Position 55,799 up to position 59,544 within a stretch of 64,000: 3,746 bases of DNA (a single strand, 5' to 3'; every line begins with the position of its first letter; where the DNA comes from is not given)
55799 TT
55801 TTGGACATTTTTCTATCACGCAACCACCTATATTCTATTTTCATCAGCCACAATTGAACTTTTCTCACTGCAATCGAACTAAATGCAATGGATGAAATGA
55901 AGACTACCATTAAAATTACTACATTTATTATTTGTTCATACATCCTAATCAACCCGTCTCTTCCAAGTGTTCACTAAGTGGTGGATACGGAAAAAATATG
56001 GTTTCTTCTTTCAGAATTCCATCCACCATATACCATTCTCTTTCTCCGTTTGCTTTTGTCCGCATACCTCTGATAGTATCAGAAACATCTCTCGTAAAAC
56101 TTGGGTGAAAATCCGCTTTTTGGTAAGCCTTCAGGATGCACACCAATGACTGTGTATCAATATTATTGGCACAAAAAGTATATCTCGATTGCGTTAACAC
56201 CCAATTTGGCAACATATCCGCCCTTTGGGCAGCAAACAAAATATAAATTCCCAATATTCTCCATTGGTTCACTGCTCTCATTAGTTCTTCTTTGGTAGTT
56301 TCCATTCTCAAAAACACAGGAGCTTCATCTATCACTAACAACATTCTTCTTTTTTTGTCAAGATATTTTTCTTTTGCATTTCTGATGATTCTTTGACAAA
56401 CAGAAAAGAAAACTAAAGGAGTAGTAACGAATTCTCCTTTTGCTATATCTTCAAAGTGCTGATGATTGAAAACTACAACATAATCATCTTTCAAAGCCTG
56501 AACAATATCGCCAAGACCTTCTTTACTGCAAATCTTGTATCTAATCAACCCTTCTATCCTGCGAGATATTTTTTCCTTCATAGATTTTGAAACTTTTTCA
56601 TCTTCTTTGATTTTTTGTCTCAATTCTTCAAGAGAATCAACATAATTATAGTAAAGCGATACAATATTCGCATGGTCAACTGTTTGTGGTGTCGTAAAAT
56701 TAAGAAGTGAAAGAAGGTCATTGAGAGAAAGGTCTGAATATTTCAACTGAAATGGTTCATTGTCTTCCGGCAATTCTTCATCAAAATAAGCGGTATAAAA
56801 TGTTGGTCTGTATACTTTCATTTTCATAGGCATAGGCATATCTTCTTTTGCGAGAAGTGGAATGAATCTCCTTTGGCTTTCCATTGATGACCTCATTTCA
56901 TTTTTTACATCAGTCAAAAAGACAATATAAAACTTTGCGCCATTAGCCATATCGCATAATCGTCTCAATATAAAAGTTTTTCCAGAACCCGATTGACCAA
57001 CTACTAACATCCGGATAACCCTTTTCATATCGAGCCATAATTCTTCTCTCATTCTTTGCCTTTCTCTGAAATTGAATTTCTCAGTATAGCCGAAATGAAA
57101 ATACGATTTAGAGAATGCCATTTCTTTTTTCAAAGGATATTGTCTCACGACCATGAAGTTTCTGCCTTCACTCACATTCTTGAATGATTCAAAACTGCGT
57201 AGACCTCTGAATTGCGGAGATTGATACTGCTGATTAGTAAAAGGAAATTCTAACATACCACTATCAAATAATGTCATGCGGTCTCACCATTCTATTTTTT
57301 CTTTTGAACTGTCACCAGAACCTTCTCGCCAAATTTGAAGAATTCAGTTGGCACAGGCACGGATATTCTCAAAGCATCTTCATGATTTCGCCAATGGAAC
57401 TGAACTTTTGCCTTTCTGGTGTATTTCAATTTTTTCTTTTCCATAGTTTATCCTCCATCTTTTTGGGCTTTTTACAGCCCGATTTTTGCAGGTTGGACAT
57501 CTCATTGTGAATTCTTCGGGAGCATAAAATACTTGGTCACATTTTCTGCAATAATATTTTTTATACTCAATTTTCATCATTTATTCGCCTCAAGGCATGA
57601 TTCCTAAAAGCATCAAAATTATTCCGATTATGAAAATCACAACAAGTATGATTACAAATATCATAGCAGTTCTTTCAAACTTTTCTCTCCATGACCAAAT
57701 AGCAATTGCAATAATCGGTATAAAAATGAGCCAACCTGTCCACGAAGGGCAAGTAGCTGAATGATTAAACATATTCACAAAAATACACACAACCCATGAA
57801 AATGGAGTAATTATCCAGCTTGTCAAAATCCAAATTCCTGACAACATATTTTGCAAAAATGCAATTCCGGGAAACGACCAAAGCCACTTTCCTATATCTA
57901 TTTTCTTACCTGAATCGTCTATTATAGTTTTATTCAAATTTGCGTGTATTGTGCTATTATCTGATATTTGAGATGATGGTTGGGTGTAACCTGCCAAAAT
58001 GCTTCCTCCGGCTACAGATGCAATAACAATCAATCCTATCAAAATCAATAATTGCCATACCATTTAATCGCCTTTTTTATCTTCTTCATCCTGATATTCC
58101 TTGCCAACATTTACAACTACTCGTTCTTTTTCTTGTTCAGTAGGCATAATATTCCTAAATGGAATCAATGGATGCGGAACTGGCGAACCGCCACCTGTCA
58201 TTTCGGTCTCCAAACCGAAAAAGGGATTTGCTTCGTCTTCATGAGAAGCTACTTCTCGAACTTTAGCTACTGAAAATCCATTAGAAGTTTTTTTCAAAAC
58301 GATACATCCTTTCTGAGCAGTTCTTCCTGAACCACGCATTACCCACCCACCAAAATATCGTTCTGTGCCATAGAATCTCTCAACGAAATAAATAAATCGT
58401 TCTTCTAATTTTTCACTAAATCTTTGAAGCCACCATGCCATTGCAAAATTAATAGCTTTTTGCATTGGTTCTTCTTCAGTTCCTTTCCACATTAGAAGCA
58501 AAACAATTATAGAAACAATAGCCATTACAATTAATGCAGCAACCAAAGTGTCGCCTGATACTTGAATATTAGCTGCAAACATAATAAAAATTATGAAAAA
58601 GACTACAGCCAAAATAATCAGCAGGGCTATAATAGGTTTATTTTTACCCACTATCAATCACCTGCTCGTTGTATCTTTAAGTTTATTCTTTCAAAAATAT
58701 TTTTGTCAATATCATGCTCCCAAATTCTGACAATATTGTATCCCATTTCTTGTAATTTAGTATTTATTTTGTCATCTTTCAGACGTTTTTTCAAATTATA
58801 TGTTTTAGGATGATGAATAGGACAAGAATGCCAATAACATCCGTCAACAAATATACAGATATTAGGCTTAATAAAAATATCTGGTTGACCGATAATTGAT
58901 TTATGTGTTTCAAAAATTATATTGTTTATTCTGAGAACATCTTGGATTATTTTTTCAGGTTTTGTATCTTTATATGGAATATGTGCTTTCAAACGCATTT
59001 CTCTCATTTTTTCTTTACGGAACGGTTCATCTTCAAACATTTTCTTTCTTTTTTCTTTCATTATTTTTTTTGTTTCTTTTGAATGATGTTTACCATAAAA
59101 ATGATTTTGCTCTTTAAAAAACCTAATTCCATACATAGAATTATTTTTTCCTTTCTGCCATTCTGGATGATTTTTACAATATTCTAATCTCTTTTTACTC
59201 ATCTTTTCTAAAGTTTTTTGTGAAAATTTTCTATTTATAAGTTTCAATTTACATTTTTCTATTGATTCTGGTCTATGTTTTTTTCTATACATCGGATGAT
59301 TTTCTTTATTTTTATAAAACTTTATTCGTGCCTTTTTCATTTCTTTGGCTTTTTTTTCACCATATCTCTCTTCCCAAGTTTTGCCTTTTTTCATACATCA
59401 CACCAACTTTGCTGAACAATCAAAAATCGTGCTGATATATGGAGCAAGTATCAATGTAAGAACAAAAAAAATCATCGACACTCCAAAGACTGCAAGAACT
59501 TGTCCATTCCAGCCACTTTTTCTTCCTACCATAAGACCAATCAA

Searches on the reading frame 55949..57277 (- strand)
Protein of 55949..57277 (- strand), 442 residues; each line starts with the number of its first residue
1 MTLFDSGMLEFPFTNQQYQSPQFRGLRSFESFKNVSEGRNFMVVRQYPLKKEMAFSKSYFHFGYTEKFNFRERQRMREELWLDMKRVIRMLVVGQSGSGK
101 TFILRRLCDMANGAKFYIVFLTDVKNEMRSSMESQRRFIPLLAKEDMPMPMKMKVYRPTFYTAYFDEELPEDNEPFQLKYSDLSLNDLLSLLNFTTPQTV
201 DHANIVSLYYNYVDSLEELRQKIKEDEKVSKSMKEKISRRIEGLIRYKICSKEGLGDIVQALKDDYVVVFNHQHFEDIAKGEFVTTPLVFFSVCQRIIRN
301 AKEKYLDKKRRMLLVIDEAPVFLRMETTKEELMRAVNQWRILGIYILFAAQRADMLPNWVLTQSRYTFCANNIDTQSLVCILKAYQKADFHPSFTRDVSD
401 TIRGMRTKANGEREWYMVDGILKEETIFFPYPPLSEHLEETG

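Call 7: search_protein_families(library=pfam, proteins=[window:55949-57277:-], max_evalue=0.01)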
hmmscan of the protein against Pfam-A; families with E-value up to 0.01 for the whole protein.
window:55949-57277:- (442 aa): 12 families
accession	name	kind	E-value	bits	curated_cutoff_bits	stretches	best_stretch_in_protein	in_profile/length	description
PF01935.23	DUF87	-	1e-08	36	23.2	1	82-238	16-163/220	Helicase HerA, central domain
PF04665.18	Pox_A32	-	6.1e-06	26.3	22.8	1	85-127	11-53/242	Poxvirus A32 protein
PF13401.12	AAA_22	-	1.5e-05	25.8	27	1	90-128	8-45/130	AAA domain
PF01637.24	ATPase_2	-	6.9e-05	23.2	33.2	0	81-135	14-68/225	ATPase domain predominantly from Archaea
PF00025.27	Arf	-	8.4e-05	22.6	22.3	0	295-364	68-136/174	ADP-ribosylation factor family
PF00004.35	AAA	-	0.00029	21.7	21.2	0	90-137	1-47/131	ATPase family associated with various cellular activities (AAA)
PF05729.18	NACHT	-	0.00045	20.5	26.7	0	90-122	3-40/167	NACHT domain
PF25199.1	nSTAND_NTPase5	-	0.00054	20.2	34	0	86-128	40-82/145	Novel STAND NTPase 5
PF01580.24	FtsK_SpoIIIE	-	0.00066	19.6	24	0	70-107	22-59/221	FtsK/SpoIIIE family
PF04851.21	ResIII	-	0.0019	18.5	22.5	0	85-126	21-64/164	Type III restriction enzyme, res subunit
PF13191.12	AAA_16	-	0.0023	18.9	32.6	1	90-119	27-56/167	AAA ATPase domain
PF07728.20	AAA_5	-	0.0038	17.7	22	1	90-122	2-34/139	AAA domain (dynein-related subfamily)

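Call 8: search_protein_families(library=phrogs, proteins=[window:55949-57277:-], max_evalue=0.01)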
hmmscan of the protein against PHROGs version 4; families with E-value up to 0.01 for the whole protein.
window:55949-57277:- (442 aa): 4 families
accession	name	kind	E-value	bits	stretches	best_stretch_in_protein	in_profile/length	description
phrog_2666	-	head and packaging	1.4e-09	38.2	2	72-133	309-366/555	terminase large subunit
phrog_1358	-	moron, auxiliary metabolic gene and host takeover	6.6e-05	21.6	0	298-354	693-754/1382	FtsK/SpoIIIE-like protein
phrog_2630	-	unknown function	0.0029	18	0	90-133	34-79/326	-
phrog_13917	-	unknown function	0.0066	17.5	0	201-235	9-43/63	-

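Call 50: find_related_loci(query=window:55949-57277:-, collection=viral_contigs, flank=10000)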
Query window:55949-57277:- (442 aa) in viral_contigs; peptide patterns used: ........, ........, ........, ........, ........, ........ (x = any residue, [..] = any of these).
8 stretches matched a pattern, but none encodes a relative of the query by tblastn (E <= 1e-3).
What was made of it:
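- Tried and rejected: The ATPase used as a probe of IMG/VR found nothing (call 50).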

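Call 79: search_protein_families(library=ncbifam, proteins=[window:55949-57277:-], max_evalue=0.01)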
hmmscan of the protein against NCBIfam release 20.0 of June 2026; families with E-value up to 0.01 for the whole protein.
window:55949-57277:- (442 aa): 7 families
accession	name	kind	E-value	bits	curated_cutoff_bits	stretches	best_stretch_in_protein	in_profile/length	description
NF041017.1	DNA_import_CedB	equivalog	3.1e-09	36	700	1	207-354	382-517/590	DNA import protein CedB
TIGR00929.1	VirB4_CagE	subfamily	0.00013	20.3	643.1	0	91-131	441-481/792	VirB4 family type IV secretion/conjugal transfer ATPase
NF045975.1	VirB4_plasma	equivalog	0.00069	17.4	590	0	212-321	660-770/894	Mbov_0397 family ICE element conjugal transfer ATPase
TIGR03420.1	DnaA_homol_Hda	equivalog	0.0017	17.9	194.8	0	89-121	40-72/226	DnaA regulatory inactivator Hda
TIGR03744.1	traC_PFL_4706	equivalog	0.0033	15.3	520.6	1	297-358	719-780/892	conjugative transfer ATPase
NF047389.1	ATPase_Sll1717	subfamily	0.0042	16.2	75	0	90-128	32-70/454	P-loop ATPase, Sll1717 family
NF038214.1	IS21_help_AAA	equivalog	0.008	15.9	200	0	60-122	65-125/232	IS21-like element helper ATPase IstB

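Call 80: search_solved_structures(query=window:55949-57277:-, max_evalue=1)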
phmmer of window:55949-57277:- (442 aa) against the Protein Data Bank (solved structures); distinct sequences matched with E-value up to 1: 5.
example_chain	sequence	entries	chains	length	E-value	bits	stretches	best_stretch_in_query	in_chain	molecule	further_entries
3h15_A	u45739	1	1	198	0.17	14.1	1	73-127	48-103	Protein MCM10 homolog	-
3ebe_A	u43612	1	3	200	0.17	14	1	73-127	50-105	Protein MCM10 homolog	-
3mej_A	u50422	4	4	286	0.67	12.1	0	263-346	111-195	transcriptional regulator ywtF | Putative transcriptional regulator ywtF | Polyisoprenyl-teichoic acid--peptidoglycan teichoic acid transferase TagT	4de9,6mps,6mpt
2a4a_A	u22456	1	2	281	0.83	11.8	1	148-243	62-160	deoxyribose-phosphate aldolase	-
6uf5_A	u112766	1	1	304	0.86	11.7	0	263-346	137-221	Polyisoprenyl-teichoic acid--peptidoglycan teichoic acid transferase TagT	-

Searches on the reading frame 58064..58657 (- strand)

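Call 7: search_protein_families(library=pfam, proteins=[window:58064-58657:-], max_evalue=0.01)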
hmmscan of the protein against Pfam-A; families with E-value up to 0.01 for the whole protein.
window:58064-58657:- (197 aa): 1 family
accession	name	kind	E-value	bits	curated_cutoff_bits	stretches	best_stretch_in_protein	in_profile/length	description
PF03706.18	LPG_synthase_TM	-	0.0049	16.8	33.4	1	12-93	121-199/302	Lysylphosphatidylglycerol synthase TM region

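Call 8: search_protein_families(library=phrogs, proteins=[window:58064-58657:-], max_evalue=0.01)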
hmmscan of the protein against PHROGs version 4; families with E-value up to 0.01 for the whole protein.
window:58064-58657:- (197 aa): 0 families

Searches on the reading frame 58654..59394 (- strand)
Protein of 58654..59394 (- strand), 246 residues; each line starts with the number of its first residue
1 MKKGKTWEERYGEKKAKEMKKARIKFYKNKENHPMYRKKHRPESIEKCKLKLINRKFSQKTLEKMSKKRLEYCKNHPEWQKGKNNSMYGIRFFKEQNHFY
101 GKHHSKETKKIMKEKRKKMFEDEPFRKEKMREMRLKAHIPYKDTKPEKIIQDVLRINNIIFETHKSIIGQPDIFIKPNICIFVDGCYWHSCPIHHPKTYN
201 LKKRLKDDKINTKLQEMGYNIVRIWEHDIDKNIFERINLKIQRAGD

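Call 7: search_protein_families(library=pfam, proteins=[window:58654-59394:-], max_evalue=0.01)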
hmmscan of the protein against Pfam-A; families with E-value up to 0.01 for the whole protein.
window:58654-59394:- (246 aa): 2 families
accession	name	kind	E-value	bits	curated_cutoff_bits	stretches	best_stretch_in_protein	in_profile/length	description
PF03852.21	Vsr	-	1.8e-09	37.7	27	1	137-190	14-69/74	DNA mismatch endonuclease Vsr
PF07460.16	NUMOD3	-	5.4e-05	23.5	20.4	1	95-112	19-36/37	NUMOD3 motif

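Call 8: search_protein_families(library=phrogs, proteins=[window:58654-59394:-], max_evalue=0.01)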
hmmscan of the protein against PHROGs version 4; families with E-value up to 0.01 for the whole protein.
window:58654-59394:- (246 aa): 2 families
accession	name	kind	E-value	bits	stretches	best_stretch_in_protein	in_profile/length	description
phrog_13076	-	DNA, RNA and nucleotide metabolism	1.9e-13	51.3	1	130-231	6-119/154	endonuclease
phrog_655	-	DNA, RNA and nucleotide metabolism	0.00029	21.9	0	13-92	119-189/343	homing endonuclease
